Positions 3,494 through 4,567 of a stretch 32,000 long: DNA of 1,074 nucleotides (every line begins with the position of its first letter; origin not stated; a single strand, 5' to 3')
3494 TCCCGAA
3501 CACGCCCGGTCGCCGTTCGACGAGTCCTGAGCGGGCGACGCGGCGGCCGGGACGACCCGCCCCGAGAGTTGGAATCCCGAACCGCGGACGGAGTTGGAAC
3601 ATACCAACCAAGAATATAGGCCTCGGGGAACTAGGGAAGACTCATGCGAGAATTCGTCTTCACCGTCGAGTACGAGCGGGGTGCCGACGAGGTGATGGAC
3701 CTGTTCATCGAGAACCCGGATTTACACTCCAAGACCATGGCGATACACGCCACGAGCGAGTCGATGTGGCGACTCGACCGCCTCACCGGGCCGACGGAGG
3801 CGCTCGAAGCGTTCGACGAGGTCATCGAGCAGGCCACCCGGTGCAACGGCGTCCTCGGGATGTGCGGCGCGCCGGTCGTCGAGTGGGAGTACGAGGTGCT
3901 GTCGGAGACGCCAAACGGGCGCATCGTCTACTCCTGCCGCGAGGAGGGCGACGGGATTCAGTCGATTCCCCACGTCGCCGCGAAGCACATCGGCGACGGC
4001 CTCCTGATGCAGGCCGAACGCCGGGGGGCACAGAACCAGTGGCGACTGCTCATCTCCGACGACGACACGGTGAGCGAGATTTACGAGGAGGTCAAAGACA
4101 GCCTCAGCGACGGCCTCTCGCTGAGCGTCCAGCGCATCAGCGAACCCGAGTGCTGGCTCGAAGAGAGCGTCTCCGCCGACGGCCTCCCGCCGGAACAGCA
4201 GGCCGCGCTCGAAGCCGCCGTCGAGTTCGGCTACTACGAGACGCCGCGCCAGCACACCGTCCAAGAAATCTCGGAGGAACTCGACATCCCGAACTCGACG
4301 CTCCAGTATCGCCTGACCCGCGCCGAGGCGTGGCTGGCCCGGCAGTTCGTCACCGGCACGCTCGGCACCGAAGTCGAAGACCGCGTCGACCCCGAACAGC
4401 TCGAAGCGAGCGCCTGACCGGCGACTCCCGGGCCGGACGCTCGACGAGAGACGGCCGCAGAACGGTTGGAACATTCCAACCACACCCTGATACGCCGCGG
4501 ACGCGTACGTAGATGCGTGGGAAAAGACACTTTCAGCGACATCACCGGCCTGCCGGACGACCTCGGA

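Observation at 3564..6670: A 17-bp palindrome (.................) occurs four times, each 34-43 nt upstream of a start codon, linking an HTH_10 regulator, aIF1/SUI1, a TFB paralog and a membrane protein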

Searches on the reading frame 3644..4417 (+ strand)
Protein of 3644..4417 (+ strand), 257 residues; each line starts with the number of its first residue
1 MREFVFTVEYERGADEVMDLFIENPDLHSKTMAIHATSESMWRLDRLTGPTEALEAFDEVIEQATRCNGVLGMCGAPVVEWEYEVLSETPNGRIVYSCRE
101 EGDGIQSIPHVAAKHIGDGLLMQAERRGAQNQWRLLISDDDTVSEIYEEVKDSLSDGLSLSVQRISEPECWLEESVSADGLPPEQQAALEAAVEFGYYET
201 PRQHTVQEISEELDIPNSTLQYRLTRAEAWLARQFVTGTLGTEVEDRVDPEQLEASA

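Call 4: search_protein_families(library=pfam, proteins=[window:3644-4417:+], max_evalue=0.01)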
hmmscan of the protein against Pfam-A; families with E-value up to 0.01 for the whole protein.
window:3644-4417:+ (257 aa): 4 families
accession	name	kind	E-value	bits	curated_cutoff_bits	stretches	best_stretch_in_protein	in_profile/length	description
PF24281.2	HVO_2928_N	-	6.5e-67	224.7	27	1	3-171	1-168/168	HVO_2928, N-terminal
PF04967.18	HTH_10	-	4.5e-13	49.2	23.1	1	183-231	3-51/53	HTH DNA binding domain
PF08281.18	Sigma70_r4_2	-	2.1e-05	24.5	25.7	1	180-230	10-53/54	Sigma-70, region 4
PF12840.13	HTH_20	-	0.0012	19.2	27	1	201-225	16-40/51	Helix-turn-helix domain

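Call 5: search_protein_families(library=ncbifam, proteins=[window:3644-4417:+], max_evalue=0.01)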
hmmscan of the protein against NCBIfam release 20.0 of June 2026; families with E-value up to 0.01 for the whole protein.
window:3644-4417:+ (257 aa): 1 family
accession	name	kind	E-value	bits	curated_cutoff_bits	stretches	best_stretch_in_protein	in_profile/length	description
TIGR02937.1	sigma70-ECF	superfamily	0.0026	17.4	42.9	1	179-234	116-164/165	sigma-70 family RNA polymerase sigma factor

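Call 9: find_homologous_proteins(query=window:3644-4417:+)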
Query window:3644-4417:+ (257 aa): 209 proteins with E <= 0.001 among 1210 candidates; the best 120 are listed.
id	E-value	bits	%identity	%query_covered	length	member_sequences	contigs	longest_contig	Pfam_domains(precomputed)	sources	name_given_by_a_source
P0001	1.2e-166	570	100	100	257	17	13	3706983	PF24281.3,PF04967.19,PF08281.19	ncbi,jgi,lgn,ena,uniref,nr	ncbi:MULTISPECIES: helix-turn-helix domain-containing protein [Haloferax]|jgi:predicted DNA binding 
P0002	2.6e-141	487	82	100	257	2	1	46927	PF24281.3,PF04967.19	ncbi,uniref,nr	ncbi:transcriptional regulator [Haloferax mucosum ATCC BAA-1512]|uniref:Transcriptional regulator n=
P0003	3.1e-139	481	81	100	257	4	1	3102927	PF24281.3,PF04967.19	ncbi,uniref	ncbi:helix-turn-helix domain-containing protein [Haloferax sp. S1W]|uniref:helix-turn-helix domain-c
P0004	3.7e-137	474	82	100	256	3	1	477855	PF24281.3,PF04967.19,PF08281.19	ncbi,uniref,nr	ncbi:transcriptional regulator [Haloferax sp. Atlit-4N]|uniref:helix-turn-helix domain-containing pr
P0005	4.5e-133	460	78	99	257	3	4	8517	PF24281.3,PF04967.19,PF08281.19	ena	-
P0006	6.4e-132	457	78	99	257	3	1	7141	PF24281.3,PF04967.19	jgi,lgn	jgi:predicted DNA binding protein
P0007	1.6e-131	455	78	99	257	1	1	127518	PF24281.3,PF04967.19,PF08281.19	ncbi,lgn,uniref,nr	ncbi:HTH DNA binding domain-containing protein [Halogranum amylolyticum]|uniref:HTH DNA binding doma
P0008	9.6e-124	430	74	100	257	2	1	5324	PF24281.3,PF04967.19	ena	-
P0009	6.8e-122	424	98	75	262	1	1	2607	PF24281.3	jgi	-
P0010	1.7e-121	422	72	100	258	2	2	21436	PF24281.3,PF04967.19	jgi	jgi:predicted DNA binding protein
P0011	1.3e-118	413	71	100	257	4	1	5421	PF24281.3,PF04967.19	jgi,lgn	jgi:predicted DNA binding protein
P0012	2.1e-117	409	70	99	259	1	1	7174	PF24281.3,PF04967.19,PF08281.19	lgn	-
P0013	1.1e-113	397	66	99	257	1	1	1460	PF24281.3,PF04967.19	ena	-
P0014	3.6e-113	395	66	99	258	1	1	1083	PF24281.3,PF04967.19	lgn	-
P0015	1.1e-112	394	65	99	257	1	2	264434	PF24281.3,PF04967.19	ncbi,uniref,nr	ncbi:helix-turn-helix domain-containing protein [Halorientalis brevis]|uniref:Helix-turn-helix domai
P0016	1.3e-112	393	69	95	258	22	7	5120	PF24281.3,PF04967.19,PF08281.19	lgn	-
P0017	8.5e-112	391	63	100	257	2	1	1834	PF24281.3,PF04967.19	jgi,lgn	jgi:predicted DNA binding protein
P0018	1.0e-109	384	67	96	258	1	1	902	PF24281.3,PF04967.19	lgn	-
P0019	4.0e-109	382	83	78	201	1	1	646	PF24281.3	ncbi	ncbi:hypothetical protein, partial [Haloferax profundi]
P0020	2.1e-108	380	64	98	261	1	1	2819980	PF24281.3,PF04967.19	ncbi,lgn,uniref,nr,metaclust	ncbi:helix-turn-helix domain-containing protein [Halobacterium jilantaiense]|uniref:HTH DNA binding 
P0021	1.2e-107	377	64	99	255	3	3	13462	PF24281.3,PF04967.19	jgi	-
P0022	1.8e-106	373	65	96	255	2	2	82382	PF24281.3,PF04967.19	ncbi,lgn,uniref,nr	ncbi:helix-turn-helix domain-containing protein [Natrinema limicola]|uniref:Transcriptional regulato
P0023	6.1e-106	371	63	100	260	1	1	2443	PF24281.3,PF04967.19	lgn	-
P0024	1.7e-103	363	65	96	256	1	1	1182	PF24281.3,PF04967.19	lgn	-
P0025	2.6e-103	363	65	98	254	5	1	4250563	PF24281.3,PF04967.19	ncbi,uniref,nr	ncbi:transcriptional regulator [Salinigranum rubrum]|uniref:Transcriptional regulator n=1 Tax=Salini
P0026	1.2e-102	361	66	92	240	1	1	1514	PF24281.3,PF04967.19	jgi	jgi:hypothetical protein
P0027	3.1e-102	359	64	95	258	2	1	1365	PF24281.3,PF04967.19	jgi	jgi:predicted DNA binding protein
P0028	4.2e-102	359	63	98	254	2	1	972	PF24281.3,PF04967.19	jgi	jgi:hypothetical protein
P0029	1.4e-101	357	73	81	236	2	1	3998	PF24281.3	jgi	jgi:hypothetical protein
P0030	8.9e-101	355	64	95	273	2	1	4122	PF24281.3,PF04967.19,PF08281.19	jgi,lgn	-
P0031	1.7e-100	354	64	94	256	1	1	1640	PF24281.3,PF04967.19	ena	-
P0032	9.6e-99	348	64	95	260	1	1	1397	PF24281.3,PF04967.19,PF08281.19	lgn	-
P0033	5.6e-93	329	58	99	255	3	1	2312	PF24281.3,PF04967.19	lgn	-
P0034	7.2e-93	329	56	99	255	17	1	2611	PF24281.3,PF04967.19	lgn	-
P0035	3.3e-91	323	56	99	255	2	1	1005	PF24281.3,PF04967.19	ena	-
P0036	1.1e-90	322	55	99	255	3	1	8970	PF24281.3,PF04967.19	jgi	jgi:predicted DNA binding protein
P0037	7.8e-90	319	54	99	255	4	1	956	PF24281.3,PF04967.19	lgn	-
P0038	1.5e-89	318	55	99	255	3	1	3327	PF24281.3,PF04967.19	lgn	-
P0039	1.6e-87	311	52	99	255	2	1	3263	PF24281.3,PF04967.19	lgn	-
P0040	3.0e-87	310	57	95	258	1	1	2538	PF24281.3,PF04967.19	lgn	-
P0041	4.7e-87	310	56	100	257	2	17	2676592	PF24281.3,PF04967.19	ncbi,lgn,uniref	ncbi:helix-turn-helix domain-containing protein [Halocatena halophila]|uniref:helix-turn-helix domai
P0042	6.3e-87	309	55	99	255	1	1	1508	PF24281.3,PF04967.19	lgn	-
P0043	1.2e-86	308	53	99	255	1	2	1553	PF24281.3,PF04967.19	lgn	-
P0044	4.0e-86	307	55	99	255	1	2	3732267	PF24281.3,PF04967.19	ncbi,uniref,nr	ncbi:helix-turn-helix domain-containing protein [Halomarina salina]|uniref:Helix-turn-helix domain-c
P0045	5.3e-85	303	54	99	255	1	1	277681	PF24281.3,PF04967.19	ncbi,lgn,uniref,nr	ncbi:transcriptional regulator [Halogeometricum pallidum JCM 14848]|uniref:Transcriptional regulator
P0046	9.0e-84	299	52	99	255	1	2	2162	PF24281.3,PF04967.19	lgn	-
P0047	1.0e-83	299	53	99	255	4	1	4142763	PF24281.3,PF04967.19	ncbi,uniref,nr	ncbi:helix-turn-helix domain-containing protein [Haloterrigena sp. SYSU A121-1]|uniref:Helix-turn-he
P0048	2.7e-82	294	53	99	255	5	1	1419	PF24281.3,PF04967.19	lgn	-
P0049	4.7e-82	293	54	99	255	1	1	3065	PF24281.3,PF04967.19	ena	-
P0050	1.6e-81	292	52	95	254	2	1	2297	PF24281.3,PF04967.19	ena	-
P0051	1.7e-81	291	52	99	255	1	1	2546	PF24281.3,PF04967.19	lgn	-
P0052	6.9e-81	289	52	99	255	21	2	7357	PF24281.3,PF04967.19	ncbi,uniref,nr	ncbi:helix-turn-helix domain-containing protein [Halobacterium salinarum]|uniref:helix-turn-helix do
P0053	1.4e-80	288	53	99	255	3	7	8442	PF24281.3,PF04967.19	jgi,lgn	-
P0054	1.8e-79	285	49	99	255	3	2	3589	PF24281.3,PF04967.19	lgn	-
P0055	2.1e-79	285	51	95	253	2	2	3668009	PF24281.3,PF04967.19,PF08281.19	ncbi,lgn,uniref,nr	ncbi:helix-turn-helix domain-containing protein [Halopiger xanaduensis]|uniref:Bacterio-opsin activa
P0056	2.2e-79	284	54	91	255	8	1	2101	PF24281.3,PF04967.19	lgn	-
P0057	2.4e-79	284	53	91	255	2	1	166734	PF24281.3,PF04967.19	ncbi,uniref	ncbi:helix-turn-helix domain-containing protein [Haloferax volcanii]|uniref:helix-turn-helix domain-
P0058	2.7e-79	284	52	99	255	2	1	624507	PF24281.3,PF04967.19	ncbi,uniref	ncbi:helix-turn-helix domain-containing protein [Natrialba sp. PRR66]|uniref:helix-turn-helix domain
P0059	3.3e-79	284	52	99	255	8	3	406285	PF24281.3,PF04967.19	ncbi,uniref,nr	ncbi:helix-turn-helix domain-containing protein [Halalkalicoccus jeotgali]|uniref:Transcription regu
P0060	6.4e-79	283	53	99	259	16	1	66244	PF24281.3,PF04967.19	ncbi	-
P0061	7.3e-79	283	54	91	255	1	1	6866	PF24281.3,PF04967.19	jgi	jgi:predicted DNA binding protein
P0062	2.4e-78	281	52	94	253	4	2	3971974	PF24281.3,PF04967.19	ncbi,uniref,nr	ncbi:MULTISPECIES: helix-turn-helix domain-containing protein [Natrialbaceae]|uniref:helix-turn-heli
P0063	8.3e-78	279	51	95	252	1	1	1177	PF24281.3,PF04967.19,PF08281.19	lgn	-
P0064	9.1e-78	279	54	91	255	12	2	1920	PF24281.3,PF04967.19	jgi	-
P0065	2.4e-77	278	50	95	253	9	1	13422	PF24281.3,PF04967.19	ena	-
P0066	1.6e-75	272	48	97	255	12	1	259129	PF24281.3,PF04967.19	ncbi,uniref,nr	ncbi:helix-turn-helix domain-containing protein [Haloferax sulfurifontis]|uniref:Transcriptional reg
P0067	1.7e-75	272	51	95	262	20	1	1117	PF24281.3,PF04967.19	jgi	jgi:predicted DNA binding protein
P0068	2.0e-75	272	51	99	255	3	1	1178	PF24281.3,PF04967.19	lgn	-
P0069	3.5e-75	271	51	94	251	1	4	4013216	PF24281.3,PF04967.19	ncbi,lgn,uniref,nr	ncbi:helix-turn-helix domain-containing protein [Natronococcus occultus]|uniref:Putative DNA binding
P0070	6.2e-75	270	49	95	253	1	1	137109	PF24281.3,PF04967.19,PF08281.19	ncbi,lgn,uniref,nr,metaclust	ncbi:helix-turn-helix domain-containing protein [Natronobacterium texcoconense]|uniref:HTH DNA bindi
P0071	3.4e-74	268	49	92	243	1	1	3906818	PF24281.3,PF04967.19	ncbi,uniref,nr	ncbi:helix-turn-helix domain-containing protein [Halosolutus gelatinilyticus]|uniref:helix-turn-heli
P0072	4.0e-74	267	50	95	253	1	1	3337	PF24281.3,PF04967.19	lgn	-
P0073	4.7e-74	267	49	95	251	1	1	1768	PF24281.3,PF04967.19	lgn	-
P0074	6.4e-74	267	49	95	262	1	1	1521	PF24281.3,PF04967.19,PF08281.19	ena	-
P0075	1.1e-73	266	53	93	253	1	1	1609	PF24281.3,PF04967.19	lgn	-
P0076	2.0e-73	265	52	92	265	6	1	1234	PF24281.3,PF04967.19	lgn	-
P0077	3.1e-73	264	53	92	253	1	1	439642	PF24281.3,PF04967.19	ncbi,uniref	ncbi:helix-turn-helix domain-containing protein [Natronococcus roseus]|uniref:helix-turn-helix domai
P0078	1.2e-72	262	47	97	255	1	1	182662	PF24281.3,PF04967.19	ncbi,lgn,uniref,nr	ncbi:helix-turn-helix domain-containing protein [Haloferax sp. KTX1]|uniref:helix-turn-helix domain-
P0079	1.5e-72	262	50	95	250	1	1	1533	PF24281.3,PF04967.19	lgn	-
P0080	1.9e-72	262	49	93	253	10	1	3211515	PF24281.3,PF04967.19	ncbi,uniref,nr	ncbi:helix-turn-helix domain-containing protein [Halorubrum sp. LN27]|uniref:helix-turn-helix domain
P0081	2.4e-72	261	84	60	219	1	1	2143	PF24281.3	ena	-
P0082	4.0e-71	257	49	95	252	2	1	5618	PF24281.3,PF04967.19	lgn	-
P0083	4.8e-71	257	50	92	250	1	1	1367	PF24281.3,PF04967.19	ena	-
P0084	3.6e-70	254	52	93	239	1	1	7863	PF24281.3,PF04967.19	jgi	jgi:predicted DNA binding protein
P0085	4.6e-70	254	52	93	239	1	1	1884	PF24281.3,PF04967.19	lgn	-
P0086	8.3e-70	253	46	94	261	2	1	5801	PF24281.3,PF04967.19,PF08281.19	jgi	-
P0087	5.2e-69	251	49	92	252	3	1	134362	PF24281.3,PF04967.19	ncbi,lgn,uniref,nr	ncbi:helix-turn-helix domain-containing protein [Natrinema versiforme]|uniref:Bacterio-opsin activat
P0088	7.7e-69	250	51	92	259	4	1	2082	PF24281.3,PF04967.19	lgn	-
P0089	2.3e-68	248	48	92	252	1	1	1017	PF24281.3,PF04967.19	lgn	-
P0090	2.5e-68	248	47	97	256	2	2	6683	PF24281.3,PF04967.19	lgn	-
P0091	3.7e-68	248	48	93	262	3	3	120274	PF24281.3,PF04967.19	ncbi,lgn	-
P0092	7.8e-67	243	50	93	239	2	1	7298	PF24281.3,PF04967.19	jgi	jgi:predicted DNA binding protein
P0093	1.1e-66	243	50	92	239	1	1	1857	PF24281.3,PF04967.19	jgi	jgi:predicted DNA binding protein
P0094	1.3e-66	243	46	98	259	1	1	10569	PF24281.3,PF04967.19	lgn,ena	-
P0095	4.4e-66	241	48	91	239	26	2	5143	PF24281.3,PF04967.19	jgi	jgi:predicted DNA binding protein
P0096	1.6e-64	236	48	92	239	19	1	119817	PF24281.3,PF04967.19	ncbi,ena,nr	ncbi:transcriptional regulator [Halobacteriales archaeon QS_3_64_16]|nr:MAG: transcriptional regulat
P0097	3.4e-64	235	50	93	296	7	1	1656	PF24281.3,PF04967.19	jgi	jgi:hypothetical protein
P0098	7.2e-64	234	47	96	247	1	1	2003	PF24281.3,PF04967.19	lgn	-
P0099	1.5e-63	233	48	92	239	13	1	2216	PF24281.3,PF04967.19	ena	-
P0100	2.6e-63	232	48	93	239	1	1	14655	PF24281.3,PF04967.19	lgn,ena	-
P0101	2.8e-63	232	46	92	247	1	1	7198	PF24281.3,PF04967.19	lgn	-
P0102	3.1e-63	232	49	92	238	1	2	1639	PF24281.3,PF04967.19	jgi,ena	-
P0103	4.0e-63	231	47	94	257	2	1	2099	PF24281.3,PF04967.19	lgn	-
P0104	1.9e-62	229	49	93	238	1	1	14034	PF24281.3,PF04967.19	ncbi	-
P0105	4.5e-62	228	47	92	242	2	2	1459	PF24281.3,PF04967.19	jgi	jgi:hypothetical protein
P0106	2.3e-61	226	46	93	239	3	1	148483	PF24281.3,PF04967.19,PF08281.19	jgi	jgi:predicted DNA binding protein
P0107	3.1e-61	225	47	92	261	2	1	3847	PF24281.3,PF04967.19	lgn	-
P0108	5.8e-61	224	47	92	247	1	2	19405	PF24281.3,PF04967.19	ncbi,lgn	-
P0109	6.7e-61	224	44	93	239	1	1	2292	PF24281.3,PF04967.19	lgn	-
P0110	8.7e-61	224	46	92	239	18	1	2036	PF13412.13,PF24281.3,PF04967.19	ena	-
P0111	9.4e-61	223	48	93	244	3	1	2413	PF24281.3,PF04967.19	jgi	jgi:predicted DNA binding protein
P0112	1.0e-59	220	46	91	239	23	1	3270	PF24281.3,PF04967.19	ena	-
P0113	1.4e-59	220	46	93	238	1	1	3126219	PF24281.3,PF04967.19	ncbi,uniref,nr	ncbi:helix-turn-helix domain-containing protein [Halomarina litorea]|uniref:helix-turn-helix domain-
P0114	1.8e-59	219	46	93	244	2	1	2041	PF24281.3,PF04967.19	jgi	jgi:predicted DNA binding protein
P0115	4.1e-59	218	47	92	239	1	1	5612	PF24281.3,PF04967.19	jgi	jgi:predicted DNA binding protein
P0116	4.1e-59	218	47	92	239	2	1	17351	PF24281.3,PF04967.19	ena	-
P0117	4.7e-59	218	45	92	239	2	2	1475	PF24281.3,PF04967.19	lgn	-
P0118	4.1e-58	215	47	93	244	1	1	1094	PF24281.3,PF04967.19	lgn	-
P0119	4.8e-58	215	45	92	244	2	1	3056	PF24281.3,PF04967.19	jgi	jgi:predicted DNA binding protein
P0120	6.5e-58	214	44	93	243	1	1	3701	PF24281.3,PF04967.19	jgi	jgi:predicted DNA binding protein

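Call 11: find_encoding_contigs(protein=P0001, flank=4000, max_places=4)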
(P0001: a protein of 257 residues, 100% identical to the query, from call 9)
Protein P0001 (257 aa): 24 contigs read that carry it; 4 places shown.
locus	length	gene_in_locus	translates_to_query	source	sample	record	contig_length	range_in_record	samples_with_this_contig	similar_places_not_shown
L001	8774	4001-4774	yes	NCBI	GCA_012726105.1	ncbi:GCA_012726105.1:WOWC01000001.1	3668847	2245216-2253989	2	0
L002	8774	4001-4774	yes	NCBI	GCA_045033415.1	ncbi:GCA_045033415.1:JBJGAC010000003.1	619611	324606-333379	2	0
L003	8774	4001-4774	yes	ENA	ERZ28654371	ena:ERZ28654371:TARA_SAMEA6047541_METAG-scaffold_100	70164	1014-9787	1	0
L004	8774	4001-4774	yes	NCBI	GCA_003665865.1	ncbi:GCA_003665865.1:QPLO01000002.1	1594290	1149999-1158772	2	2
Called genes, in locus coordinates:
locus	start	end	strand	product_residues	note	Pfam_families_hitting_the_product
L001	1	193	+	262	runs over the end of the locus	PF25213:HVO_A0261_N, PF12802:MarR_2 (weak), PF08350:FilR1_middle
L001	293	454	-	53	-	-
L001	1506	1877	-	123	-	-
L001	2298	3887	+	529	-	-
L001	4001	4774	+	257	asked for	PF24281:HVO_2928_N, PF04967:HTH_10, PF08281:Sigma70_r4_2 (faint)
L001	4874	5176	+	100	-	PF01253:SUI1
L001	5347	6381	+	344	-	PF00382:TFIIB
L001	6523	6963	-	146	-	-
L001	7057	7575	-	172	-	PF01938:TRAM, PF21579:PabTrmU54_TRAM_dom (faint)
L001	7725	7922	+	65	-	-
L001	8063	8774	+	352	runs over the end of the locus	PF04055:Radical_SAM, PF06968:BATS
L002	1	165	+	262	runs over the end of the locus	PF25213:HVO_A0261_N, PF12802:MarR_2 (weak), PF08350:FilR1_middle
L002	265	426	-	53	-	-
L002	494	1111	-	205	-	PF13489:Methyltransf_23, PF07021:MetW (weak), PF13847:Methyltransf_31, PF08241:Methyltransf_11, PF08242:Methyltransf_12, PF13649:Methyltransf_25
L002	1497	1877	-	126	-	-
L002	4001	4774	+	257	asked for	PF24281:HVO_2928_N, PF04967:HTH_10, PF08281:Sigma70_r4_2 (faint)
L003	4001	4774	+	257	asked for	PF24281:HVO_2928_N, PF04967:HTH_10, PF08281:Sigma70_r4_2 (faint)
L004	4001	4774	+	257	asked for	PF24281:HVO_2928_N, PF04967:HTH_10, PF08281:Sigma70_r4_2 (faint)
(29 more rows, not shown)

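Call 12: find_encoding_contigs(protein=P0007, flank=5000, max_places=2)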
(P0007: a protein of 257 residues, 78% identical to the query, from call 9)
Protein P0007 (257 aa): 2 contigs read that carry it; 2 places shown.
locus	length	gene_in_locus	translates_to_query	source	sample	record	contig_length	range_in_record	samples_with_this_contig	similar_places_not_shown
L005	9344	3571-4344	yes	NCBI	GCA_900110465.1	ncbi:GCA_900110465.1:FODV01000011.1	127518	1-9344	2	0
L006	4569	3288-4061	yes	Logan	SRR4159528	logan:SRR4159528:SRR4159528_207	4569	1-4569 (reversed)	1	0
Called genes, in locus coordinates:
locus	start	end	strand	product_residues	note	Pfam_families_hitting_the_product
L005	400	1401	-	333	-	PF00382:TFIIB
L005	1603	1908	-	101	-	PF01253:SUI1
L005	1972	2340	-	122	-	PF13602:ADH_zinc_N_2 (weak)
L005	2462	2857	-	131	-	-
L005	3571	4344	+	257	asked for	PF24281:HVO_2928_N, PF04967:HTH_10, PF08281:Sigma70_r4_2 (faint)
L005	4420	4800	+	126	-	-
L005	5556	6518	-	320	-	PF24038:DUF7347, PF24042:DUF7351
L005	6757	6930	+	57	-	PF06348:DUF1059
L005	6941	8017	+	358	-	PF21320:WHD_Rv2258c, PF02353:CMAS, PF05175:MTS, PF13489:Methyltransf_23, PF13847:Methyltransf_31, PF08241:Methyltransf_11, PF08242:Methyltransf_12, PF13649:Methyltransf_25, +2 more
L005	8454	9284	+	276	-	PF01609:DDE_Tnp_1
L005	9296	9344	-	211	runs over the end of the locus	-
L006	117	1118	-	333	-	PF00382:TFIIB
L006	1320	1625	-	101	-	PF01253:SUI1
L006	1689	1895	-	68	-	-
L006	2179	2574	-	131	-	-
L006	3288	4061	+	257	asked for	PF24281:HVO_2928_N, PF04967:HTH_10, PF08281:Sigma70_r4_2 (faint)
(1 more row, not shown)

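Call 13: find_encoding_contigs(protein=P0020, flank=5000, max_places=2)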
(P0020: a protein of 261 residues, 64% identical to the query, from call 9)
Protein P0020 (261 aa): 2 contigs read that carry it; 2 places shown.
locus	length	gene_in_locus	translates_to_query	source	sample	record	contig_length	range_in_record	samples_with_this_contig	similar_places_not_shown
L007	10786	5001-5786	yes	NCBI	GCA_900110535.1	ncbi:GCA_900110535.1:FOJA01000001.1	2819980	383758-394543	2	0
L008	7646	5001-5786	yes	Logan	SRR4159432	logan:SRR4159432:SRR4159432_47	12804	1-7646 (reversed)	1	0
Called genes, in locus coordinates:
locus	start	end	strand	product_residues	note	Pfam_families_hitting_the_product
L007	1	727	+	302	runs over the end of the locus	PF00005:ABC_tran, PF13304:AAA_21, PF13732:DrrA1-3_C (weak)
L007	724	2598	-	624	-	PF12679:ABC2_membrane_2, PF12698:ABC2_membrane_3, PF12679:ABC2_membrane_2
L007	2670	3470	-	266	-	PF25213:HVO_A0261_N, PF00392:GntR (faint), PF08350:FilR1_middle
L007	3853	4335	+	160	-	-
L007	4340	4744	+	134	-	-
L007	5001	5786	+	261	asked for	PF24281:HVO_2928_N, PF04967:HTH_10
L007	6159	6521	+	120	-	-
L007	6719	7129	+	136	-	-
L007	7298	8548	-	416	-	PF13360:PQQ_2, PF13570:Beta-prop_ACSF4 (faint), PF13360:PQQ_2, PF01011:PQQ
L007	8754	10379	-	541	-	-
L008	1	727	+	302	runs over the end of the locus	PF00005:ABC_tran, PF13304:AAA_21, PF13732:DrrA1-3_C (weak)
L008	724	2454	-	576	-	PF12679:ABC2_membrane_2, PF12698:ABC2_membrane_3 (weak), PF12679:ABC2_membrane_2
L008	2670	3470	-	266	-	PF25213:HVO_A0261_N, PF00392:GntR (faint), PF08350:FilR1_middle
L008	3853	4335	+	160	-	-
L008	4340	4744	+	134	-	-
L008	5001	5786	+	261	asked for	PF24281:HVO_2928_N, PF04967:HTH_10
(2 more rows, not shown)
